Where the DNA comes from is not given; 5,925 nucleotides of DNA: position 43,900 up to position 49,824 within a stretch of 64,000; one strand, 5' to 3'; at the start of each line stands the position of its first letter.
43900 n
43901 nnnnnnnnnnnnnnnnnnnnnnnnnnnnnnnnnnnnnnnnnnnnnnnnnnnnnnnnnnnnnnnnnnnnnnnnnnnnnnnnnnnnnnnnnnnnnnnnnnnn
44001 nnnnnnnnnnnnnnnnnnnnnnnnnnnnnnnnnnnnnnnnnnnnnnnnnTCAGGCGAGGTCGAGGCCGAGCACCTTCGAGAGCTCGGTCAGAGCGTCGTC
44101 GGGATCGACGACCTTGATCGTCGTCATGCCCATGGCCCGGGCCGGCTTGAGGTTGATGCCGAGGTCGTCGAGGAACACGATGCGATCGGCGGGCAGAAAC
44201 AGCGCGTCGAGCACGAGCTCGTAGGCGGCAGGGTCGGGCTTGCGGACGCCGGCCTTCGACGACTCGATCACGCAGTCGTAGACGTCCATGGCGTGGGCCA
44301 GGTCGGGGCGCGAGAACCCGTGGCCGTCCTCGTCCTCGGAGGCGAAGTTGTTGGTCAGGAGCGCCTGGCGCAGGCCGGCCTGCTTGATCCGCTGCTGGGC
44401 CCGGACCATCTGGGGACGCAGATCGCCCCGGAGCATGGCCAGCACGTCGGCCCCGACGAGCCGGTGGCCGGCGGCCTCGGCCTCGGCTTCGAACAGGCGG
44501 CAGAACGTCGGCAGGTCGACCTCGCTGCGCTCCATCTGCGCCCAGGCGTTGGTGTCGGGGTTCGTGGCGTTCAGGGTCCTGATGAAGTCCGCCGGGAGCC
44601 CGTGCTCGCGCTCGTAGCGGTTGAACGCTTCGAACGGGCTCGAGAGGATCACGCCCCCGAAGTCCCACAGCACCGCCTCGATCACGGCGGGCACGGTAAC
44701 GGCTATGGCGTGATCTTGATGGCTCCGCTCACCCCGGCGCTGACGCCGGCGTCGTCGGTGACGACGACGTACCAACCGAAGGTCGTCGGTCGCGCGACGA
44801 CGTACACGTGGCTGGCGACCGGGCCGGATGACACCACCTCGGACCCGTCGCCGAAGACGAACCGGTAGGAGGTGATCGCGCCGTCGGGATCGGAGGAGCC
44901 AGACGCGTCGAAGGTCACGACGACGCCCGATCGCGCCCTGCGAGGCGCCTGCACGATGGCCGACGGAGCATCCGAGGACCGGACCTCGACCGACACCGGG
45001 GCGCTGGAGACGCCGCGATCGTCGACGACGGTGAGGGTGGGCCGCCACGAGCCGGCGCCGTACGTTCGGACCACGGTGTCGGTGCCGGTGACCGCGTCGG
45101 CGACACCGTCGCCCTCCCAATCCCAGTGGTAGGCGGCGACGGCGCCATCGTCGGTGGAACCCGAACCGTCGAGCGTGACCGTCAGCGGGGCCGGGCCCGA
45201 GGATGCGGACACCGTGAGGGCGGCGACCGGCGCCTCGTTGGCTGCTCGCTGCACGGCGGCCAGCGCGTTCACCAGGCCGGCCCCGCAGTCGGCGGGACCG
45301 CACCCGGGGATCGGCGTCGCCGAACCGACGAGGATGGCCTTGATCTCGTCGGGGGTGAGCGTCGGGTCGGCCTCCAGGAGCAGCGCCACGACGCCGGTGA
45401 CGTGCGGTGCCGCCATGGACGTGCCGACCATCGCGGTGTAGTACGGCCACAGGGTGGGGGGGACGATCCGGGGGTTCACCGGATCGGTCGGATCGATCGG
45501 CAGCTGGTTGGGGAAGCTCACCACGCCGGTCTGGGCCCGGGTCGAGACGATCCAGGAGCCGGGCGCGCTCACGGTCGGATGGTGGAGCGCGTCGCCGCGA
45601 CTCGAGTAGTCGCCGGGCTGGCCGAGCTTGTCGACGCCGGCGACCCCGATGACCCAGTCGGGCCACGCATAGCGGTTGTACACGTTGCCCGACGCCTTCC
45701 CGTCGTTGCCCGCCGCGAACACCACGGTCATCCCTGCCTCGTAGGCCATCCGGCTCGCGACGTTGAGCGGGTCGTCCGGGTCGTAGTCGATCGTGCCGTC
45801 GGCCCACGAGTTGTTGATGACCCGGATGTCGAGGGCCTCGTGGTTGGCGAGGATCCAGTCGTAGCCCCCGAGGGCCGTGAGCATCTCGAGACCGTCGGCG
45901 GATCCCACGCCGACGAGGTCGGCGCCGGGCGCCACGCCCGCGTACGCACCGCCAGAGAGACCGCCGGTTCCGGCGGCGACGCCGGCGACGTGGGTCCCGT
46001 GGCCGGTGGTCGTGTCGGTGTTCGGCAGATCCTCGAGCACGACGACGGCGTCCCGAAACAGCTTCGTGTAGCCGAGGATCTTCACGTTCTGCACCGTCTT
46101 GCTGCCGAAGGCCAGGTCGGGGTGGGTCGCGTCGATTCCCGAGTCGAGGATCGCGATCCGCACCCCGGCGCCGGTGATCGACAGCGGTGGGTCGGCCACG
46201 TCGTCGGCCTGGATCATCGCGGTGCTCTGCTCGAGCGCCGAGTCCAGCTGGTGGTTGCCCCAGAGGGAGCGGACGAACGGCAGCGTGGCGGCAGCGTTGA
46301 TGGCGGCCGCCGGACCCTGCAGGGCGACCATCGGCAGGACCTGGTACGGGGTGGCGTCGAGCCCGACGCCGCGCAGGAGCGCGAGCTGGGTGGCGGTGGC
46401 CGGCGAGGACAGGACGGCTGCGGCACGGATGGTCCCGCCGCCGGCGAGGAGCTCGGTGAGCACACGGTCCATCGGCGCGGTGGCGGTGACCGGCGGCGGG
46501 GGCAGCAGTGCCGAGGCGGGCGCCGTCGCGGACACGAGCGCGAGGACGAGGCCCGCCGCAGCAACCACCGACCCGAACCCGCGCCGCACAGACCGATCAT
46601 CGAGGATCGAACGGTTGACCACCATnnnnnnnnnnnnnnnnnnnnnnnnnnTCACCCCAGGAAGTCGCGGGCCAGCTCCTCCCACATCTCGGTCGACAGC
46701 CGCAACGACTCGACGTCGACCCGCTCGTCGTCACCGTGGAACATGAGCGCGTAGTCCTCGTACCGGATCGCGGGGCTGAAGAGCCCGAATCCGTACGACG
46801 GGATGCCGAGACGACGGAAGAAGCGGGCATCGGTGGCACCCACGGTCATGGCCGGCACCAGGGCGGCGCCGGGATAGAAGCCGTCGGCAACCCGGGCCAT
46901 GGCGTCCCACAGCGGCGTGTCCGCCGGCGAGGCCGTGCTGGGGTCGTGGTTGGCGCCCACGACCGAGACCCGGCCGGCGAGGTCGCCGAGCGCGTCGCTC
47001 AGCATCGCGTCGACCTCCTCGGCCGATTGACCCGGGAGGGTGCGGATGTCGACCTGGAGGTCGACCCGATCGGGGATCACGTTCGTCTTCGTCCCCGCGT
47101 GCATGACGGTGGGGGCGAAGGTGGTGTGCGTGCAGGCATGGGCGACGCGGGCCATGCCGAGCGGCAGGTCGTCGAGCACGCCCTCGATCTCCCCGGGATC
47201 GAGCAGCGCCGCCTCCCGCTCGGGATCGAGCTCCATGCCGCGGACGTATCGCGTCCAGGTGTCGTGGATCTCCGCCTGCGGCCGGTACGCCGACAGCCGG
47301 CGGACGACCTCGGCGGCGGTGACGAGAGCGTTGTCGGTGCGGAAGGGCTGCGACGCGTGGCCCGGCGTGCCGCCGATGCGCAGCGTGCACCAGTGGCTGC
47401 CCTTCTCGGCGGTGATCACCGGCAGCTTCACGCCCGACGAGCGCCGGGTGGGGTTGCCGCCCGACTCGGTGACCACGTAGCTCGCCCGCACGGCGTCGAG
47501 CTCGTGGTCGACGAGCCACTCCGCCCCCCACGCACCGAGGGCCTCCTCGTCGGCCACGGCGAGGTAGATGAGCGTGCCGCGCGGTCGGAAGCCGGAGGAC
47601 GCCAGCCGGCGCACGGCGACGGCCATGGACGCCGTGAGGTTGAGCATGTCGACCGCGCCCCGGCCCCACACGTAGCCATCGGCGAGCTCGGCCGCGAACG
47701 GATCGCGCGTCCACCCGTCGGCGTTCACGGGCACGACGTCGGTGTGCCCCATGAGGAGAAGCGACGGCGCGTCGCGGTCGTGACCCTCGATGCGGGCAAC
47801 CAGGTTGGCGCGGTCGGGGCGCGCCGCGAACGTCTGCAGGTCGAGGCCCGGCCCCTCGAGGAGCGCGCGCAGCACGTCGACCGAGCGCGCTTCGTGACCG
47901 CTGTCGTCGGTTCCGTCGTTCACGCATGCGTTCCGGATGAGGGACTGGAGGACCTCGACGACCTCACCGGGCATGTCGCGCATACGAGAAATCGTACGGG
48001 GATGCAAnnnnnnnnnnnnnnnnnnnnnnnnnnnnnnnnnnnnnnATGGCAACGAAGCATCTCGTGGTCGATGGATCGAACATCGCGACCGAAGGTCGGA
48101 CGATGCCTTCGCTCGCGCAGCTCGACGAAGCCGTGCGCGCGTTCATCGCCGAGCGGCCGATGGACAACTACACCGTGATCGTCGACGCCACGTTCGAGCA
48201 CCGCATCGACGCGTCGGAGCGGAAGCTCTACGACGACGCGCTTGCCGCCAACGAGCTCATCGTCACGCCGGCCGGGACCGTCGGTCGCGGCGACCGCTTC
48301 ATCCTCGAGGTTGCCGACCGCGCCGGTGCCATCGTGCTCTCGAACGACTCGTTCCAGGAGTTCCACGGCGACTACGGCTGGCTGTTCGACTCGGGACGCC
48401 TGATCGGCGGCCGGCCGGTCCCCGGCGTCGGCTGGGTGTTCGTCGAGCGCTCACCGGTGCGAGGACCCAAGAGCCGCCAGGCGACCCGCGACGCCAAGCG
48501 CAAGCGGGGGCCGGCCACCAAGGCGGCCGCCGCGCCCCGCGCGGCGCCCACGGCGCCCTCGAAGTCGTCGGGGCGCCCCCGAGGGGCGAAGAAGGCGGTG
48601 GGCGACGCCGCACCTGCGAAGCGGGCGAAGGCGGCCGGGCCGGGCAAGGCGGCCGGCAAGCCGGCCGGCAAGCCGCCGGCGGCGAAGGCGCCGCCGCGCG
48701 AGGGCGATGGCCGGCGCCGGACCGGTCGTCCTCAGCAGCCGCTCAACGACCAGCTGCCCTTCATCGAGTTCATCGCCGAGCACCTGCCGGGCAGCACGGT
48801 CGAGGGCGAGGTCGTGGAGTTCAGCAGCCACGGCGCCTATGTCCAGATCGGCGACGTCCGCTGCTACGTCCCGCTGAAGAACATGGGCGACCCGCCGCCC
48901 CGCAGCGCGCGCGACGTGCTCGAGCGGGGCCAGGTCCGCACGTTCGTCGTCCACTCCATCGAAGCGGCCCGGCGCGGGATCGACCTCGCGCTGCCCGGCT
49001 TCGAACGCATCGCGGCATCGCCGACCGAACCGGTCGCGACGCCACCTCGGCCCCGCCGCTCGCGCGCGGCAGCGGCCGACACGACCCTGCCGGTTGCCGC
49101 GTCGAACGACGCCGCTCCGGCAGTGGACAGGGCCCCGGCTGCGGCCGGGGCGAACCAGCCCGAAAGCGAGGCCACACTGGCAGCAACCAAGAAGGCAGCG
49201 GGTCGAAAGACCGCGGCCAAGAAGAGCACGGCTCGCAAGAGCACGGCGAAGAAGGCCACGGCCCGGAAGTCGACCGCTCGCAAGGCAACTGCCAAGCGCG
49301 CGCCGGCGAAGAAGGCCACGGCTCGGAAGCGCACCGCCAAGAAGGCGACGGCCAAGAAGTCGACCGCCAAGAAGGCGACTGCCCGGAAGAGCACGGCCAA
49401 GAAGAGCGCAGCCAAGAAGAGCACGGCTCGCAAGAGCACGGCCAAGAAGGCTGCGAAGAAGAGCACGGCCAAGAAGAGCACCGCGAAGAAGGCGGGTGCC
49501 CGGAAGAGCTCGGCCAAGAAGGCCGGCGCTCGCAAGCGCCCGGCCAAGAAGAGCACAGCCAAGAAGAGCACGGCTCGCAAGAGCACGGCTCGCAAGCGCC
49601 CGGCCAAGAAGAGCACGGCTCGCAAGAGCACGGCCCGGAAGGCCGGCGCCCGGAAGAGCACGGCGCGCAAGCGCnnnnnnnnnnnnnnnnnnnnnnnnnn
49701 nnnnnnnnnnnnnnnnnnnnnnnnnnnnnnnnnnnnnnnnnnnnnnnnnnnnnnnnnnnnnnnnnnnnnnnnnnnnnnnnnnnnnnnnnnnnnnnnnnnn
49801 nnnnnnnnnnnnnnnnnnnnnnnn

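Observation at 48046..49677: Three-module protein: regnase-like NYN RNase + S1 domain + about 30 histone-H1-like KKSTA repeats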

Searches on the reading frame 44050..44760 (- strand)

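Call 46: search_protein_families(library=pfam, proteins=[window:44050-44760:-], max_evalue=0.00001)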
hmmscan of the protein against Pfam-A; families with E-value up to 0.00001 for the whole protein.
window:44050-44760:- (236 aa): 1 family
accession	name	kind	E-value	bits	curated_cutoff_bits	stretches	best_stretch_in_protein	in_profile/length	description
PF00702.32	Hydrolase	-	3.7e-11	44.2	26.4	1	27-211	1-191/191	haloacid dehalogenase-like hydrolase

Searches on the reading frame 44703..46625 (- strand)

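Call 46: search_protein_families(library=pfam, proteins=[window:44703-46625:-], max_evalue=0.00001)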
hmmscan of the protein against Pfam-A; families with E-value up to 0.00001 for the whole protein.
window:44703-46625:- (640 aa): 4 families
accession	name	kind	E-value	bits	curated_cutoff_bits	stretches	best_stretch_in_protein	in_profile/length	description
PF00082.27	Peptidase_S8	-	7.9e-45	153.8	21.8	1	152-437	1-274/288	Subtilase family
PF18911.6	PKD_4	-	1.1e-21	77.1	27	2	552-631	2-77/85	PKD domain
PF00801.26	PKD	-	3.2e-09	37.1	23.5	1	564-625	11-68/80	PKD domain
PF22352.2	K319L-like_PKD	-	2.5e-07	31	27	0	482-548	13-84/84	K319L-like, PKD domain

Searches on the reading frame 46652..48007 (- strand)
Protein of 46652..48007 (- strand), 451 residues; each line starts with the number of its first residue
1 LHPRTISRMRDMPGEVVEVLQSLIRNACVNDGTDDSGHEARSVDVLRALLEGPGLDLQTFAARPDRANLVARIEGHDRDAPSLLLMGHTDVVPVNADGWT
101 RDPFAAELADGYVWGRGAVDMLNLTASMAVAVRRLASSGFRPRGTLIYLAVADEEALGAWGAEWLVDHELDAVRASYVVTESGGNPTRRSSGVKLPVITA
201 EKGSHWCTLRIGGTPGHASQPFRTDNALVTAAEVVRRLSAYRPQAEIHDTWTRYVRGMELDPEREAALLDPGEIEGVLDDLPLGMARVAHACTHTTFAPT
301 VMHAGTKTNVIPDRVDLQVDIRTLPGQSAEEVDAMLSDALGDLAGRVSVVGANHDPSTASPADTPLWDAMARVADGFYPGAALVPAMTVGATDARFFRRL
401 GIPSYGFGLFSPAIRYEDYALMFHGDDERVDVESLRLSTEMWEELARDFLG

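Call 46: search_protein_families(library=pfam, proteins=[window:46652-48007:-], max_evalue=0.00001)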
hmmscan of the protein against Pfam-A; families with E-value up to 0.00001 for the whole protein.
window:46652-48007:- (451 aa): 3 families
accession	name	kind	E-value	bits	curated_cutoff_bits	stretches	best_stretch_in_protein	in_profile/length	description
PF01546.33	Peptidase_M20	-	2.7e-32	112.8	24.6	1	84-447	1-205/206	Peptidase family M20/M25/M40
PF07687.19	M20_dimer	-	4.6e-19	68.8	21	1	199-344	1-103/107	Peptidase dimerisation domain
PF04389.22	Peptidase_M28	-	5.3e-09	36.5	21.3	1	68-174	1-87/193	Peptidase family M28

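Call 60: search_protein_families(library=ncbifam, proteins=[window:46652-48007:-], max_evalue=0.00001)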
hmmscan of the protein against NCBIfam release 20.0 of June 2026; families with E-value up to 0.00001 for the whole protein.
window:46652-48007:- (451 aa): 44 families (the best 25 are shown)
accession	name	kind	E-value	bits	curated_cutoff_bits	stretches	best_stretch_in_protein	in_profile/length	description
NF005913.0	PRK07906.1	subfamily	2.6e-96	322.9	382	1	9-445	10-438/442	hypothetical protein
NF006596.0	PRK09133.1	subfamily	2.2e-71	240.8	349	1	22-448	42-469/474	hypothetical protein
NF006113.0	PRK08262.1-4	equivalog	1e-43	149.8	503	1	68-433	114-489/510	M20 family peptidase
TIGR01910.1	DapE-ArgE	subfamily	2.3e-43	148.8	217.6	1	17-436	1-368/373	ArgE/DapE family deacylase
TIGR01880.1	Ac-peptdase-euk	subfamily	1.1e-41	142.8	338.6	2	41-243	33-231/401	N-acyl-aliphatic-L-amino acid amidohydrolase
NF006365.0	PRK08588.1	subfamily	7.5e-39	134.1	289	1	17-450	10-381/383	succinyl-diaminopimelate desuccinylase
NF006399.0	PRK08651.1-2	equivalog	8.4e-39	133.7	381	1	15-440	5-395/405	succinyl-diaminopimelate desuccinylase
NF006112.0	PRK08262.1-3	equivalog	2.6e-37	128.6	510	2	68-237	106-280/492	M20 family peptidase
NF010589.0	PRK13983.1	equivalog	1.2e-34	120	333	1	5-240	5-241/409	M20 family metallo-hydrolase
NF009557.0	PRK13009.1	equivalog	4.2e-34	118.3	284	1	16-241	5-218/377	succinyl-diaminopimelate desuccinylase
NF006111.0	PRK08262.1-1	equivalog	1.1e-33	116.7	825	1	39-434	75-476/493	M20 family peptidase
TIGR01892.1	AcOrn-deacetyl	equivalog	3.1e-33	115.3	297.7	2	43-242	21-207/365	acetylornithine deacetylase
NF006400.0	PRK08651.1-3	equivalog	1.3e-32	113.1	374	2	66-249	72-243/410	succinyl-diaminopimelate desuccinylase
NF005710.0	PRK07522.1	subfamily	5.1e-32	111.5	412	1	42-242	31-220/391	acetylornithine deacetylase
NF003474.0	PRK05111.1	equivalog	1.3e-29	103.3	460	1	16-244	8-222/383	acetylornithine deacetylase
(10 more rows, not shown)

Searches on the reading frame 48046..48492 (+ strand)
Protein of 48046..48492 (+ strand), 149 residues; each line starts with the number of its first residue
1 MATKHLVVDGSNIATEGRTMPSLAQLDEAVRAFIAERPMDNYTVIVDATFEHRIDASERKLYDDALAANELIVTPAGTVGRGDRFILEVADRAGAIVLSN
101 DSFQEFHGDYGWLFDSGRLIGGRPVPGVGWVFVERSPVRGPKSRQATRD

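Call 6: search_solved_structures(query=window:48046-48492:+, max_evalue=1, show_alignments=3)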
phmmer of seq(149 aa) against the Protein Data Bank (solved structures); distinct sequences matched with E-value up to 1: 10.
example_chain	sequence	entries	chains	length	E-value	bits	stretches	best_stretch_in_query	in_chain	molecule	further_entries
8wzc_A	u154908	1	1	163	0.011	19.2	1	4-107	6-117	Protein KHNYN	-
9s2d_A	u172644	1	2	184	0.019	18.4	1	4-107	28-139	Protein KHNYN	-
3v32_B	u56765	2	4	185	0.023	18.1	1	6-110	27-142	Ribonuclease ZC3H12A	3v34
5h9v_A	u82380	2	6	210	0.035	17.6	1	4-110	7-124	Ribonuclease ZC3H12A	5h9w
3v33_A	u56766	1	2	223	0.036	17.5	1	6-110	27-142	Ribonuclease ZC3H12A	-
7ndi_A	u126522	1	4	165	0.093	16.2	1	5-108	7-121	Probable ribonuclease ZC3H12C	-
7ndh_A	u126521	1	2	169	0.1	16.1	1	5-108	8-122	Probable ribonuclease ZC3H12C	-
7ndk_A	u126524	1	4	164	0.42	14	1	6-108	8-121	Probable ribonuclease ZC3H12C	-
7ndj_A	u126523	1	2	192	0.67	13.4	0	6-108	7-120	Probable ribonuclease ZC3H12C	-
6sjd_B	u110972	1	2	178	0.85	13.1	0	6-107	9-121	Probable ribonuclease ZC3H12B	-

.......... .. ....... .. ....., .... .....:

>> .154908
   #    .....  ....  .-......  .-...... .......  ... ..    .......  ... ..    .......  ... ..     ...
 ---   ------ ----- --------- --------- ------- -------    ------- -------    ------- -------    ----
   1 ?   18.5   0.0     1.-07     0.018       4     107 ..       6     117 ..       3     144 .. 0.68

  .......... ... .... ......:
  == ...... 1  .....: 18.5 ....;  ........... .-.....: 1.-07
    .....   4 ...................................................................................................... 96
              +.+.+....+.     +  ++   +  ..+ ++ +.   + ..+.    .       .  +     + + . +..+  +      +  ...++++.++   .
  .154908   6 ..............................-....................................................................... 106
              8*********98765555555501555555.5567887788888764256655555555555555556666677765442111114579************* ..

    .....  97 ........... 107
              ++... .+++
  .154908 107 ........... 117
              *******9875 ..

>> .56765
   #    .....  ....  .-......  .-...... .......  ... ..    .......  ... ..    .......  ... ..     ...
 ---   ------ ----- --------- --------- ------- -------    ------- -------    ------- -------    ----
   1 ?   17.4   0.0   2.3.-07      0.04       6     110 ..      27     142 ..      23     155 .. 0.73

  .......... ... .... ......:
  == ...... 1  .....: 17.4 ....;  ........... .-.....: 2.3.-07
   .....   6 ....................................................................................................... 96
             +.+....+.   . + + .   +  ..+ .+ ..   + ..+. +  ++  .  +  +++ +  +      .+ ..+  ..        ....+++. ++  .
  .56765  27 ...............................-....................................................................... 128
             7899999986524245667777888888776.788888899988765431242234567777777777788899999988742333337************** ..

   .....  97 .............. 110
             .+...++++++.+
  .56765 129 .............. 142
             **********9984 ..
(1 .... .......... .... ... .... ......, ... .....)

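Call 43: search_protein_representatives(protein=window:48046-48492:+)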
Query: 149 residues. Proteins with E-value up to 0.001 (for the whole library): 883; up to 1e-10: 582; up to 1e-30: 289. The best 150 are listed.
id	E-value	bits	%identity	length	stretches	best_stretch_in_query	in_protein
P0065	2.3e-72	258.2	79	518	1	3-148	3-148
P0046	3.9e-72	257.5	76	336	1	1-148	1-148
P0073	1.4e-68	246.0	71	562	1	1-148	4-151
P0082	2.9e-65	235.2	73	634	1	6-148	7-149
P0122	4.6e-65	234.5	69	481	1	1-148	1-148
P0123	6.2e-65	234.1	73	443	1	4-149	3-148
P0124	2.8e-64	232.0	69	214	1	1-148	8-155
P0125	5.5e-64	231.0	70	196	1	1-147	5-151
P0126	1.3e-63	229.8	69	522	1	3-149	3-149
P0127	1.4e-63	229.7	70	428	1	1-149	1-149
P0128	6.0e-63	227.7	72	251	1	4-149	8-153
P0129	1.4e-62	226.4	67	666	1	1-148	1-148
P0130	1.7e-62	226.2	68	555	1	2-149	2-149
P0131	2.4e-62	225.7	71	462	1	2-146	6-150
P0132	2.8e-62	225.5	69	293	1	3-146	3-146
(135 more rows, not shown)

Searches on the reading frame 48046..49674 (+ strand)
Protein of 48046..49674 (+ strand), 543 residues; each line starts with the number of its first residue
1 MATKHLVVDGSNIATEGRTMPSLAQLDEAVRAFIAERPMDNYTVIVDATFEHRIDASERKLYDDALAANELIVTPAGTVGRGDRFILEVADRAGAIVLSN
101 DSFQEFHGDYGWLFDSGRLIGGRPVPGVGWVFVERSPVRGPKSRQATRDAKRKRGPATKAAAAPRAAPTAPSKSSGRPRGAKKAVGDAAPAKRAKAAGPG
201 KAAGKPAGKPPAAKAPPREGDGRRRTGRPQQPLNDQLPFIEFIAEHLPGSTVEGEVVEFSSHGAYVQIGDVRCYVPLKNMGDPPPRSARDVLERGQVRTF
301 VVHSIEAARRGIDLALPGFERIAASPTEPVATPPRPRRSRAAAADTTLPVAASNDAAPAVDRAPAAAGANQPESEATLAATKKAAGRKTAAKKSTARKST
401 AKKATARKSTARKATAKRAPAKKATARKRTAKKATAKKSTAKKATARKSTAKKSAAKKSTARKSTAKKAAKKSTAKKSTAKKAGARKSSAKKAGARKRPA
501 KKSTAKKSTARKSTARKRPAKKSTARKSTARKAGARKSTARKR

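Call 4: search_protein_families(library=pfam, proteins=[window:48046-49674:+], max_evalue=1)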
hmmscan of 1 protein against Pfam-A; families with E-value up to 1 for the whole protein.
window:48046-49674:+ (543 aa): 4 families
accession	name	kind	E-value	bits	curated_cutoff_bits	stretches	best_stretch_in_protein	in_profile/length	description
PF07382.16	HC2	-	2.6e-25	90.1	40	2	368-494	19-146/194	Histone H1-like nucleoprotein HC2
PF11977.14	RNase_Zc3h12a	-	4.6e-10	39.9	23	1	4-107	3-114/154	Zc3h12a-like Ribonuclease NYN domain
PF00575.29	S1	-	6.5e-08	33.3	22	1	248-315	4-72/74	S1 RNA binding domain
PF02095.21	Extensin_1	-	0.0028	18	105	1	393-529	13-150/171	Extensin-like protein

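Call 5: search_protein_families(library=ncbifam, proteins=[window:48046-49674:+], max_evalue=1)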
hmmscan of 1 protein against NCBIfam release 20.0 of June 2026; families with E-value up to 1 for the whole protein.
window:48046-49674:+ (543 aa): 11 families
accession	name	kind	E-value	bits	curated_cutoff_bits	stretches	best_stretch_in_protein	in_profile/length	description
NF038052.1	histone_lik_HC2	exception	1.2e-14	54.9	135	2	437-542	11-119/201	histone H1-like DNA-binding protein Hc2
NF038053.1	hist_H1_lk_Burk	equivalog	7.8e-11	42.6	80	3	441-542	26-133/195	histone H1-like DNA-binding protein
NF011492.0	PRK14900.1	equivalog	8.5e-08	30.5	1783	4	414-487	970-1042/1044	valine--tRNA ligase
NF005208.0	PRK06676.1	equivalog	6e-05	22.2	368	1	248-316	193-261/391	30S ribosomal protein S1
NF000907.0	PRK00087.1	equivalog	0.00064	18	624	1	244-316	474-546/671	bifunctional 4-hydroxy-3-methylbut-2-enyl diphosphate reductase/30S ribosomal protein S1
TIGR00717.1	rpsA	equivalog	0.0012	17.4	577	1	238-314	436-513/516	30S ribosomal protein S1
NF004954.0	PRK06299.1-4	equivalog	0.0057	14.9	727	1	236-316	438-519/560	30S ribosomal protein S1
NF005639.0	PRK07400.1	equivalog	0.0075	15.1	460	1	247-308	30-92/318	30S ribosomal protein S1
NF004956.0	PRK06299.1-6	equivalog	0.03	12.9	711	1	237-278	361-402/554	30S ribosomal protein S1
NF004952.0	PRK06299.1-2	equivalog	0.033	12.5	524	1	238-395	380-474/580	30S ribosomal protein S1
NF045719.1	GSU3473_fam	equivalog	0.12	12.4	40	0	129-148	36-53/59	GSU3473 family protein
